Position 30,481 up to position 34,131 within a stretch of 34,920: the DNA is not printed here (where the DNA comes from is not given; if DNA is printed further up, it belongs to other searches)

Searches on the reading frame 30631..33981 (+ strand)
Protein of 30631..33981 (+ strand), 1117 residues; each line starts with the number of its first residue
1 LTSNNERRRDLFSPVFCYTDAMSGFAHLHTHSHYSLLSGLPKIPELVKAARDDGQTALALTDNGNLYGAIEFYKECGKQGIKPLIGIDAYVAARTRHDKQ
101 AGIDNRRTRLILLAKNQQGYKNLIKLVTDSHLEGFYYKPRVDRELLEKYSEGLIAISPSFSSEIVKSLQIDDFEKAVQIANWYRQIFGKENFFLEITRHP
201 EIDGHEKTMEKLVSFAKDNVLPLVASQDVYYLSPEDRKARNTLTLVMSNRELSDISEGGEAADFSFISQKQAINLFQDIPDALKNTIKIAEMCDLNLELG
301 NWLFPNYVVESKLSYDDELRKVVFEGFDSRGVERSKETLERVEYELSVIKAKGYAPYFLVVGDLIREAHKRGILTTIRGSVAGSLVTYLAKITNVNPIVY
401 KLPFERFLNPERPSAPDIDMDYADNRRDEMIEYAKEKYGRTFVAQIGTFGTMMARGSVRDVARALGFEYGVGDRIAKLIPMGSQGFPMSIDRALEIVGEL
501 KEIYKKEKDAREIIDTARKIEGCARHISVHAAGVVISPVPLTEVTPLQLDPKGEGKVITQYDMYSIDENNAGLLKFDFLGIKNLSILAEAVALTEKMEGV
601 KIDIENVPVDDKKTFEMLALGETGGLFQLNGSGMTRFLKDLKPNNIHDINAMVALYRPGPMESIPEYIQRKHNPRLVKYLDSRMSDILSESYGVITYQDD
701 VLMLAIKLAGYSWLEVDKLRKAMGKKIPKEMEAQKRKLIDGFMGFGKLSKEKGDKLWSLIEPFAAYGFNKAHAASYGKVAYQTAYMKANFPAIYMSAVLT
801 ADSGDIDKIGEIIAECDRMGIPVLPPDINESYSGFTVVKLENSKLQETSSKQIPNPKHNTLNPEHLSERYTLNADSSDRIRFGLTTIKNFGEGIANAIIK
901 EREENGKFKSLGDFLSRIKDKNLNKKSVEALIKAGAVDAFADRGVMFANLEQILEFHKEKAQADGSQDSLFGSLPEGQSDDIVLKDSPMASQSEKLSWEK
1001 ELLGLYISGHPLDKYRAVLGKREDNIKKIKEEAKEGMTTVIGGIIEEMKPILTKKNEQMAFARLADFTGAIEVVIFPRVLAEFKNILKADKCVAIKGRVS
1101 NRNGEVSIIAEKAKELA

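Call 84: search_protein_families(library=pfam, proteins=[window:30631-33981:+], max_evalue=0.001)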
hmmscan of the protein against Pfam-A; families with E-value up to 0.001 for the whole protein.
window:30631-33981:+ (1117 aa): 6 families
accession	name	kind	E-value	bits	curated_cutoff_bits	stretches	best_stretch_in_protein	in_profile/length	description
PF07733.18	DNA_pol3_alpha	-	7.3e-86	288.4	23.9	1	318-580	2-260/260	Bacterial DNA polymerase III alpha NTPase domain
PF02811.25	PHP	-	1.2e-53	182.2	26.4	1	27-199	1-164/164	PHP domain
PF17657.6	DNA_pol3_finger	-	2.9e-49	167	22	1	583-741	1-161/166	Bacterial DNA polymerase III alpha subunit finger domain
PF14579.12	HHH_6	-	1.6e-26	92.7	25.6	1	820-941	1-84/90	Helix-hairpin-helix motif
PF01336.31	tRNA_anti-codon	-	3.7e-11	43.2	27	1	1041-1115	3-74/75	OB-fold nucleic acid binding domain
PF12836.13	HHH_3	-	0.00017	22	27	1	884-916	16-48/65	Helix-hairpin-helix motif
